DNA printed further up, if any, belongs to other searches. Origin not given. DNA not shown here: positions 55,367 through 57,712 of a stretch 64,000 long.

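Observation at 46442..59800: Candidate seven-gene operon: surface-lipoprotein array with a Wzy_C (WaaL/PglL-like) membrane protein and a pseudokinase-FGE protein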

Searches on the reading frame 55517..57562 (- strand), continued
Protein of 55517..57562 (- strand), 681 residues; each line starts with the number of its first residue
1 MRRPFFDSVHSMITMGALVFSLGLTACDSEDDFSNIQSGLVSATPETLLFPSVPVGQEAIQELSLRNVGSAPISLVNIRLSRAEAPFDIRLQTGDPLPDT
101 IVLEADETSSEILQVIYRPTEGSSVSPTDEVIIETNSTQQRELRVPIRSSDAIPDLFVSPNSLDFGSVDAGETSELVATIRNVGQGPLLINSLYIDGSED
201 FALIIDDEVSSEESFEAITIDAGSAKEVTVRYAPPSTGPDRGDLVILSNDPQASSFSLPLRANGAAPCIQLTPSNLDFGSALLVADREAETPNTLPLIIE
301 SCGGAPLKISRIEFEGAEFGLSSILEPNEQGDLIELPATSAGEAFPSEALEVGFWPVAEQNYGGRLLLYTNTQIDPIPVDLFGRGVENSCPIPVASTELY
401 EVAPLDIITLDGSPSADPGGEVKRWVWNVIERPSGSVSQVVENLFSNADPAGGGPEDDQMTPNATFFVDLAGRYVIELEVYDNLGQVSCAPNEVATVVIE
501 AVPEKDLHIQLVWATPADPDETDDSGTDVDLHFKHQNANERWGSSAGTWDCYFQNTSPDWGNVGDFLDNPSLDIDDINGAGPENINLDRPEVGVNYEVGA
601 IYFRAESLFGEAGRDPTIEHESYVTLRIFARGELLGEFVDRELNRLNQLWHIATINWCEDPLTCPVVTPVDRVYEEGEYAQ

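Call 25: search_protein_families(library=ncbifam, proteins=[L041:840-2231:-, L059:856-2430:-, L038:3-1337:-, L002:2922-4853:-], max_evalue=5)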
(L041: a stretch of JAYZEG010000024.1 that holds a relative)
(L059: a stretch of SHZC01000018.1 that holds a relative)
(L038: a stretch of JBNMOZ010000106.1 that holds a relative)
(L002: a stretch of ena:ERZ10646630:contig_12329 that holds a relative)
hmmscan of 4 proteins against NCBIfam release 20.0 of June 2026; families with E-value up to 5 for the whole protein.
L041:840-2231:- (464 aa): 39 families (the best 25 are shown)
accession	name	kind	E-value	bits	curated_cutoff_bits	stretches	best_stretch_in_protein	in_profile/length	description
NF040959.1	MamA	equivalog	2.4e-28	99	200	3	140-280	70-203/204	magnetosome protein MamA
TIGR02917.1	PEP_TPR_lipo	equivalog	4.8e-25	87.6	312.2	2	82-268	712-896/899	XrtA/PEP-CTERM system TPR-repeat protein PrsT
TIGR02521.1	type_IV_pilW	equivalog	3.1e-23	82.5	154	4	211-388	33-202/234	type IV pilus biogenesis/stability protein PilW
NF033758.1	gliding_GltE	equivalog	3.9e-21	75.5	225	1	39-386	13-356/411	adventurous gliding motility TPR repeat lipoprotein GltE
NF033762.1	social_mot_Tgl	equivalog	1.3e-20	73.8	225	2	75-222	35-183/252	social motility TPR repeat lipoprotein Tgl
NF033920.0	C39_PA2778_fam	equivalog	3.5e-17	62.7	150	4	117-205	166-254/255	PA2778 family cysteine peptidase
NF008757.0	PRK11788.1-5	equivalog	6.5e-15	55.2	363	2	91-247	53-218/388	lipopolysaccharide assembly protein LapB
NF047507.1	TPR_BatC_Lepto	exception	1.7e-13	50.5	175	3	275-442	17-177/214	TPR repeat-containing protein BatC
NF047371.1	FlcA_CTERM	equivalog_domain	5.7e-13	48.2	300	3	239-347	427-536/646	periplasmic flagellar collar protein FlcA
TIGR00990.1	3a0801s09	subfamily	3.5e-12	45.7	757.25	2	88-236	414-569/615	mitochondrial import receptor subunit TOM70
TIGR02552.1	LcrH_SycD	equivalog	1.6e-11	44.1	104.8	3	87-175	32-120/136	SycD/LcrH family type III secretion system chaperone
NF002725.1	PRK02603.1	equivalog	9.6e-11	42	143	3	332-414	49-130/173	photosystem I assembly protein Ycf3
NF008756.0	PRK11788.1-4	equivalog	3.8e-10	39.4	474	3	244-347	174-277/389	lipopolysaccharide assembly protein LapB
NF008391.2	PRK11189.1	equivalog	8.3e-10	38.6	250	4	227-310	83-159/297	lipoprotein NlpI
NF053607.1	CHU_0125_OmpA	equivalog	8.3e-10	37.8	620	4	83-177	29-124/639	CHU_0125 family OmpA-like outer membrane integrity protein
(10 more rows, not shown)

L059:856-2430:- (525 aa): 39 families (the best 25 are shown)
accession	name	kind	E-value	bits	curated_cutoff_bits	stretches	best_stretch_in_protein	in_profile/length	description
NF040959.1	MamA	equivalog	1.3e-27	96.6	200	3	225-383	41-199/204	magnetosome protein MamA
TIGR02917.1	PEP_TPR_lipo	equivalog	2.4e-25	88.6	312.2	2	294-460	368-530/899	XrtA/PEP-CTERM system TPR-repeat protein PrsT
NF033758.1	gliding_GltE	equivalog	3.2e-22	79.1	225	1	116-453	3-352/411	adventurous gliding motility TPR repeat lipoprotein GltE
TIGR02521.1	type_IV_pilW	equivalog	3.1e-20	72.7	154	2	223-389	33-201/234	type IV pilus biogenesis/stability protein PilW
NF033762.1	social_mot_Tgl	equivalog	4.9e-18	65.4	225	2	167-313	45-194/252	social motility TPR repeat lipoprotein Tgl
NF033920.0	C39_PA2778_fam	equivalog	2e-15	56.9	150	4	201-285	170-254/255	PA2778 family cysteine peptidase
TIGR02552.1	LcrH_SycD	equivalog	6.7e-12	45.3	104.8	4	372-446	33-106/136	SycD/LcrH family type III secretion system chaperone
NF052415.1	T3SS_chap_SctY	equivalog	2.8e-11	43.9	70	4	234-283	19-68/106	type III secretion apparatus assembly chaperone SctY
NF047507.1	TPR_BatC_Lepto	exception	8.7e-11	41.7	175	4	325-363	98-136/214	TPR repeat-containing protein BatC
TIGR02795.1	tol_pal_ybgF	equivalog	3.7e-10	40.5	90.1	4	167-216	53-105/119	tol-pal system protein YbgF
TIGR03939.1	PGA_TPR_OMP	equivalog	2e-09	36.2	366.65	2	325-461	88-223/800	poly-beta-1,6 N-acetyl-D-glucosamine export porin PgaA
NF002725.1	PRK02603.1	equivalog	3.4e-09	36.9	143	2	234-303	48-120/173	photosystem I assembly protein Ycf3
NF047371.1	FlcA_CTERM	equivalog_domain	3.9e-09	35.5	300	4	331-420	447-536/646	periplasmic flagellar collar protein FlcA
NF008757.0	PRK11788.1-5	equivalog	6.5e-09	35.4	363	1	205-448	53-304/388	lipopolysaccharide assembly protein LapB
NF047558.1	TPR_END_plus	domain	1.7e-07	31.1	32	2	328-358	4-35/56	TPR end-of-group domain-containing protein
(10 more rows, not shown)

L038:3-1337:- (445 aa): 36 families (the best 25 are shown)
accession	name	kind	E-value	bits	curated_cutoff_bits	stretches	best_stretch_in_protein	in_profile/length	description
NF040959.1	MamA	equivalog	1.6e-26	93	200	3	141-266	63-188/204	magnetosome protein MamA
TIGR02917.1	PEP_TPR_lipo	equivalog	8.3e-26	90.1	312.2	1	75-266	700-886/899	XrtA/PEP-CTERM system TPR-repeat protein PrsT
TIGR02521.1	type_IV_pilW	equivalog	3.3e-24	85.7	154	3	184-279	32-127/234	type IV pilus biogenesis/stability protein PilW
NF033758.1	gliding_GltE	equivalog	5.3e-24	84.9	225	1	42-409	4-384/411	adventurous gliding motility TPR repeat lipoprotein GltE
NF033762.1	social_mot_Tgl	equivalog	4.9e-19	68.6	225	2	236-386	50-202/252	social motility TPR repeat lipoprotein Tgl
NF033920.0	C39_PA2778_fam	equivalog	1.1e-18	67.6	150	4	126-213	167-254/255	PA2778 family cysteine peptidase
TIGR02552.1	LcrH_SycD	equivalog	2.5e-12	46.7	104.8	4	207-316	8-117/136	SycD/LcrH family type III secretion system chaperone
NF053607.1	CHU_0125_OmpA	equivalog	1.5e-11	43.5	620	3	162-249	32-119/639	CHU_0125 family OmpA-like outer membrane integrity protein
NF047507.1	TPR_BatC_Lepto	exception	2.9e-11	43.2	175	4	95-197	38-142/214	TPR repeat-containing protein BatC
NF052230.1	T9SS_PorE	exception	6.1e-11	41.3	600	2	118-206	60-148/648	PorE family type IX secretion system protein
TIGR02795.1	tol_pal_ybgF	equivalog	8.1e-11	42.6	90.1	3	242-323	30-114/119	tol-pal system protein YbgF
NF008757.0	PRK11788.1-5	equivalog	1.1e-10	41.2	363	2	87-211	220-345/388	lipopolysaccharide assembly protein LapB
TIGR03939.1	PGA_TPR_OMP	equivalog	3e-10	39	366.65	2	111-235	84-206/800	poly-beta-1,6 N-acetyl-D-glucosamine export porin PgaA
NF052415.1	T3SS_chap_SctY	equivalog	9e-10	39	70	3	154-213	11-70/106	type III secretion apparatus assembly chaperone SctY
NF008756.0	PRK11788.1-4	equivalog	4.8e-08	32.4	474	2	117-212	182-278/389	lipopolysaccharide assembly protein LapB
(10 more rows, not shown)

L002:2922-4853:- (643 aa): 5 families
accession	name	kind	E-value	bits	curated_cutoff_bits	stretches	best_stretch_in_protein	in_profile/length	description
NF033756.1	gliding_GltC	equivalog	5.4e-45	154.2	450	1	92-641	60-621/622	adventurous gliding motility protein GltC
TIGR02795.1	tol_pal_ybgF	equivalog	7.1e-07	29.8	90.1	1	152-219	7-73/119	tol-pal system protein YbgF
NF008082.0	PRK10819.1-3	equivalog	0.00047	20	265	1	91-160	74-136/242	TonB system transport protein TonB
NF040959.1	MamA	equivalog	0.0064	15.9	200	1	263-325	109-166/204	magnetosome protein MamA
NF009120.0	PRK12472.1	subfamily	0.38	9.4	369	1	94-165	179-250/508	hypothetical protein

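Call 26: search_protein_families(library=pfam, proteins=[L041:840-2231:-, L059:856-2430:-, L038:3-1337:-, L002:2922-4853:-, L002:1-2919:-], max_evalue=0.1)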
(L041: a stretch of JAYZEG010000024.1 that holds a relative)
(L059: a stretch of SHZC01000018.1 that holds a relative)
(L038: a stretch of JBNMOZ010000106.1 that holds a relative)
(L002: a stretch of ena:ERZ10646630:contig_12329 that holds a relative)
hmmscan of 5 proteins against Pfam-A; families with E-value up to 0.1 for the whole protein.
L041:840-2231:- (464 aa): 36 families (the best 25 are shown)
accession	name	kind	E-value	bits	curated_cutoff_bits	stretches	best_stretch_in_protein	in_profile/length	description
PF00515.34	TPR_1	-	4.3e-32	109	27.8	5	213-240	5-32/34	Tetratricopeptide repeat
PF13432.12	TPR_16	-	2.2e-31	108.3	32.7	4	298-351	11-64/65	Tetratricopeptide repeat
PF07719.23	TPR_2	-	2e-29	99.7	27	4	145-173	5-33/34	Tetratricopeptide repeat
PF14559.12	TPR_19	-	2e-28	98.9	25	3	299-351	6-58/68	Tetratricopeptide repeat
PF13414.12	TPR_11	-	4.2e-23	81.2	26.8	4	216-254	1-39/42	TPR repeat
PF13424.12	TPR_12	-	1.7e-22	79.8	30.1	4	176-237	4-73/77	Tetratricopeptide repeat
PF13176.12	TPR_7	-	1e-21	75.5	27.9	2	109-134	1-26/36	Tetratricopeptide repeat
PF13428.12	TPR_14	-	1.3e-21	75.3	23.5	2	143-183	3-43/44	Tetratricopeptide repeat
PF13431.12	TPR_17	-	1.1e-19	69.4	24.4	1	95-126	1-32/34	Tetratricopeptide repeat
PF13181.12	TPR_8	-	2.4e-17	62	25.7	0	145-173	5-33/34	Tetratricopeptide repeat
PF13174.12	TPR_6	-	1.6e-14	53.9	26.3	2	109-134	2-27/33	Tetratricopeptide repeat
PF23914.1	TPR_CcmH_CycH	-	1.2e-12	48.4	42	2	104-209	47-155/158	Cytochrome c-type biogenesis protein H TPR domain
PF12895.13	ANAPC3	-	1.8e-10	41.4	27.2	1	267-343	6-81/82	Anaphase-promoting complex, cyclosome, subunit 3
PF25064.1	ARM_TT21_5th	-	4.4e-10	40.3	27.8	2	181-276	7-98/117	TT21 fifth ARM repeats domain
PF13371.12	TPR_9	-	5.8e-09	36.3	35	1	182-236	2-56/73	Tetratricopeptide repeat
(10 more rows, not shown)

L059:856-2430:- (525 aa): 28 families (the best 25 are shown)
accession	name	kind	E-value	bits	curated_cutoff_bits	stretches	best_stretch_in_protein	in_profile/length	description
PF13432.12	TPR_16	-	2e-27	95.7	32.7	4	294-355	2-63/65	Tetratricopeptide repeat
PF00515.34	TPR_1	-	3.1e-24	84.2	27.8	3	325-355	3-33/34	Tetratricopeptide repeat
PF07719.23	TPR_2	-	3.2e-24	83.4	27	3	323-355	1-33/34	Tetratricopeptide repeat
PF14559.12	TPR_19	-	6.9e-24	84.4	25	4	372-427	6-61/68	Tetratricopeptide repeat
PF13414.12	TPR_11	-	1.2e-23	83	26.8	3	228-269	1-42/42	TPR repeat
PF13181.12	TPR_8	-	1.2e-21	75.3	25.7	2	189-215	3-29/34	Tetratricopeptide repeat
PF13431.12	TPR_17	-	2.2e-19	68.5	24.4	2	176-207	2-33/34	Tetratricopeptide repeat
PF13428.12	TPR_14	-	5.5e-19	67.2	23.5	1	223-263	3-43/44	Tetratricopeptide repeat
PF13424.12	TPR_12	-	2.7e-18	66.3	30.1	4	257-315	5-71/77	Tetratricopeptide repeat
PF13374.12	TPR_10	-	1.2e-13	51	27.5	2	325-352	4-31/42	Tetratricopeptide repeat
PF23914.1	TPR_CcmH_CycH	-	4.5e-13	49.8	42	3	184-290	47-156/158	Cytochrome c-type biogenesis protein H TPR domain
PF13176.12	TPR_7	-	1.8e-12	46.7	27.9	0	259-284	3-28/36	Tetratricopeptide repeat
PF13174.12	TPR_6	-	2.2e-11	44.1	26.3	1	189-216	2-29/33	Tetratricopeptide repeat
PF13371.12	TPR_9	-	2.3e-10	40.8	35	1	262-306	2-46/73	Tetratricopeptide repeat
PF24575.1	TPR_Slam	-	9.3e-09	36.1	35.2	1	194-244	54-104/104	Surface lipoprotein assembly modifier, N-terminal TPR repeats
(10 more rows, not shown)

L038:3-1337:- (445 aa): 24 families
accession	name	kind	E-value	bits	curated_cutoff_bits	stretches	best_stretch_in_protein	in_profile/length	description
PF13432.12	TPR_16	-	6.6e-30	103.6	32.7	5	96-143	12-59/65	Tetratricopeptide repeat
PF07719.23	TPR_2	-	7.1e-27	91.7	27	3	117-143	3-29/34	Tetratricopeptide repeat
PF00515.34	TPR_1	-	2e-26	91.1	27.8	4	251-283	1-33/34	Tetratricopeptide repeat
PF14559.12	TPR_19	-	1.9e-25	89.4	25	4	159-220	1-61/68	Tetratricopeptide repeat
PF13414.12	TPR_11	-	3.1e-23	81.6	26.8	3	224-264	1-41/42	TPR repeat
PF13181.12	TPR_8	-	3.3e-20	70.9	25.7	1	117-143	3-29/34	Tetratricopeptide repeat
PF13431.12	TPR_17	-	2e-19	68.6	24.4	2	105-132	3-30/34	Tetratricopeptide repeat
PF13424.12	TPR_12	-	4.9e-19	68.7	30.1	4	153-214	6-76/77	Tetratricopeptide repeat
PF13428.12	TPR_14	-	7.5e-18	63.7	23.5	2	152-191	4-43/44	Tetratricopeptide repeat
PF13174.12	TPR_6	-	1.1e-15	57.6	26.3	1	117-144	2-29/33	Tetratricopeptide repeat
PF23914.1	TPR_CcmH_CycH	-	1.9e-11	44.5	42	2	112-218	47-156/158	Cytochrome c-type biogenesis protein H TPR domain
PF13176.12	TPR_7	-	2.4e-11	43.2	27.9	1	117-148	1-34/36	Tetratricopeptide repeat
PF24575.1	TPR_Slam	-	9e-10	39.4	35.2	1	161-199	59-97/104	Surface lipoprotein assembly modifier, N-terminal TPR repeats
PF25064.1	ARM_TT21_5th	-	1.3e-08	35.6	27.8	1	286-381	2-99/117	TT21 fifth ARM repeats domain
PF13371.12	TPR_9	-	3.2e-08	33.9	35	1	190-243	2-55/73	Tetratricopeptide repeat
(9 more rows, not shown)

L002:2922-4853:- (643 aa): 5 families
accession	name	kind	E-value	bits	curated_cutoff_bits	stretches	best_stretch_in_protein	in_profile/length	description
PF13174.12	TPR_6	-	1.6e-05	25.7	26.3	0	186-216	1-31/33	Tetratricopeptide repeat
PF12895.13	ANAPC3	-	9.6e-05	23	27.2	0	364-418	4-60/82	Anaphase-promoting complex, cyclosome, subunit 3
PF14559.12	TPR_19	-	0.00041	21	25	0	264-299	30-65/68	Tetratricopeptide repeat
PF13432.12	TPR_16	-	0.011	16.6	32.7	1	265-302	3-40/65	Tetratricopeptide repeat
PF13428.12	TPR_14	-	0.091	14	23.5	0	264-300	6-42/44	Tetratricopeptide repeat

L002:1-2919:- (973 aa): 17 families
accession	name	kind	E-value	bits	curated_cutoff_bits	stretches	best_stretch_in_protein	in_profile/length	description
PF13174.12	TPR_6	-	1.2e-22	79.4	26.3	1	791-822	1-32/33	Tetratricopeptide repeat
PF13428.12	TPR_14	-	9.2e-17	60.3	23.5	0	794-828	5-39/44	Tetratricopeptide repeat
PF13424.12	TPR_12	-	1.6e-15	57.5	30.1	1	675-746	8-77/77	Tetratricopeptide repeat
PF13432.12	TPR_16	-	7.2e-13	49.2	32.7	1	726-780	9-61/65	Tetratricopeptide repeat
PF13176.12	TPR_7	-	4.8e-11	42.3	27.9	1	463-492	4-34/36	Tetratricopeptide repeat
PF14559.12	TPR_19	-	3.5e-09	37.3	25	0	801-853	2-51/68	Tetratricopeptide repeat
PF07719.23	TPR_2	-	3.9e-08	33.3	27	1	752-776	2-26/34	Tetratricopeptide repeat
PF00515.34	TPR_1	-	2e-07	31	27.8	1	233-260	2-29/34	Tetratricopeptide repeat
PF13371.12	TPR_9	-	0.00047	20.5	35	0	793-827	32-66/73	Tetratricopeptide repeat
PF13525.12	YfiO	-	0.001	19.3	25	0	790-883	5-96/203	Outer membrane lipoprotein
PF24575.1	TPR_Slam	-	0.0042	17.9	35.2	1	694-773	28-103/104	Surface lipoprotein assembly modifier, N-terminal TPR repeats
PF13181.12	TPR_8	-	0.008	16.7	25.7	0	752-776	2-26/34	Tetratricopeptide repeat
PF04212.24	MIT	-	0.0089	16.5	30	0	795-841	16-61/66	MIT (microtubule interacting and transport) domain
PF13431.12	TPR_17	-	0.047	14.4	24.4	0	228-249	9-30/34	Tetratricopeptide repeat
PF09976.15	TPR_21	-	0.049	13.8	25.5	1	172-231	52-111/193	Tetratricopeptide repeat-like domain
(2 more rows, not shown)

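Call 27: find_homologous_proteins(query=L002:1-2919:-, max_evalue=1e-20)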
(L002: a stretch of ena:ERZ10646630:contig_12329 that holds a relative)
Query L002:1-2919:- (973 aa): 65 proteins with E <= 1e-20 among 8000 candidates.
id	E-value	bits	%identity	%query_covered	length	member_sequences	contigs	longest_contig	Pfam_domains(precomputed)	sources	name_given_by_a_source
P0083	0.0e+0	1903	100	88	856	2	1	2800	PF14559.13,PF00515.35,PF13424.13,PF13176.13,PF13432.13,PF13428.13,PF07719.24,PF13174.13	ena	-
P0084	0.0e+0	1824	84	100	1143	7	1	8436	PF14559.13,PF00515.35,PF13424.13,PF13176.13,PF13432.13,PF13428.13,PF13181.13,PF07719.24,PF13174.13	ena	-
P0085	0.0e+0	1814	85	99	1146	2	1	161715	PF14559.13,PF25063.1,PF13525.13,PF00515.35,PF13424.13,PF13176.13,PF13432.13,PF13428.13,PF07719.24,PF13174.13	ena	-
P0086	0.0e+0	1783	84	98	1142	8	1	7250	PF14559.13,PF00515.35,PF13424.13,PF13176.13,PF13432.13,PF13428.13,PF13181.13,PF07719.24,PF13174.13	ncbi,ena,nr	ncbi:MAG: hypothetical protein CMH49_09720 [Myxococcales bacterium]|nr:hypothetical protein [Myxococ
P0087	0.0e+0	1685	80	98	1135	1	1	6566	PF14559.13,PF00515.35,PF13424.13,PF13176.13,PF13432.13,PF13428.13,PF13181.13,PF07719.24,PF13174.13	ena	-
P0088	0.0e+0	1676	77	100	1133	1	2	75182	PF14559.13,PF00515.35,PF13424.13,PF13176.13,PF13432.13,PF13428.13,PF07719.24,PF13174.13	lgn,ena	-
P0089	0.0e+0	1587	74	100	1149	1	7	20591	PF14559.13,PF13525.13,PF00515.35,PF12895.14,PF13424.13,PF13176.13,PF13432.13,PF13428.13,PF13181.13,PF07719.24,PF13174.13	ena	-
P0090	0.0e+0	1518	77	92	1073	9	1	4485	PF14559.13,PF13525.13,PF00515.35,PF13424.13,PF13176.13,PF13432.13,PF13428.13,PF13181.13,PF07719.24,PF13174.13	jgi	jgi:tetratricopeptide (TPR) repeat protein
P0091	0.0e+0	1397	68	98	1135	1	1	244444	PF14559.13,PF00515.35,PF13424.13,PF13176.13,PF13432.13,PF13428.13,PF07719.24,PF13174.13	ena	-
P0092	0.0e+0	1339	66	96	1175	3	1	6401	PF14559.13,PF13525.13,PF00515.35,PF13424.13,PF13176.13,PF13432.13,PF13428.13,PF13181.13,PF07719.24,PF13174.13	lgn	-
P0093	0.0e+0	1312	65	95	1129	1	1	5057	PF14559.13,PF00515.35,PF13424.13,PF13176.13,PF13432.13,PF13428.13,PF07719.24,PF13174.13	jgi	jgi:cellulose synthase operon protein C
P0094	0.0e+0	1302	62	99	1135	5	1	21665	PF14559.13,PF00515.35,PF13424.13,PF13176.13,PF13432.13,PF13428.13,PF07719.24,PF13174.13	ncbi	-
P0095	0.0e+0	1289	63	99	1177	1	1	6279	PF14559.13,PF00515.35,PF13424.13,PF13176.13,PF13432.13,PF13428.13,PF07719.24,PF13174.13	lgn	-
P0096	0.0e+0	1281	62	99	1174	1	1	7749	PF14559.13,PF13414.13,PF00515.35,PF13424.13,PF13176.13,PF13432.13,PF13428.13,PF07719.24,PF13174.13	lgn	-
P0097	0.0e+0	1235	62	95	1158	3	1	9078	PF14559.13,PF13414.13,PF00515.35,PF13424.13,PF13176.13,PF13432.13,PF13428.13,PF13181.13,PF07719.24,PF13174.13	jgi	jgi:TolA-binding protein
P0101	2.8e-296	1004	53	95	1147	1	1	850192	PF09976.16,PF13176.13,PF13428.13,PF14559.13,PF24575.2,PF13371.13,PF00515.35,PF13424.13,PF13432.13,PF13181.13,PF07719.24,PF13174.13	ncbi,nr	ncbi:MAG: tetratricopeptide repeat protein [Myxococcales bacterium]|nr:tetratricopeptide repeat prot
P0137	1.7e-46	177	25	95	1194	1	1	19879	PF14559.13,PF13525.13,PF13424.13,PF13428.13,PF07719.24,PF13174.13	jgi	jgi:tetratricopeptide (TPR) repeat protein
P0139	2.6e-40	157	24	90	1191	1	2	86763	PF14559.13,PF13432.13,PF13428.13,PF07719.24,PF13174.13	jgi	jgi:TolA-binding protein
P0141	5.8e-32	129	23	95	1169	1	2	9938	PF13525.13,PF13174.13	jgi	jgi:TolA-binding protein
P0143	1.8e-28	118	22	81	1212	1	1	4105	PF14559.13,PF13424.13,PF13432.13,PF13428.13,PF13174.13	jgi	jgi:TolA-binding protein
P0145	2.0e-24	104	23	78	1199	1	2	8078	PF13371.13,PF00515.35,PF13176.13,PF13428.13,PF13181.13,PF13174.13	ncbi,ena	-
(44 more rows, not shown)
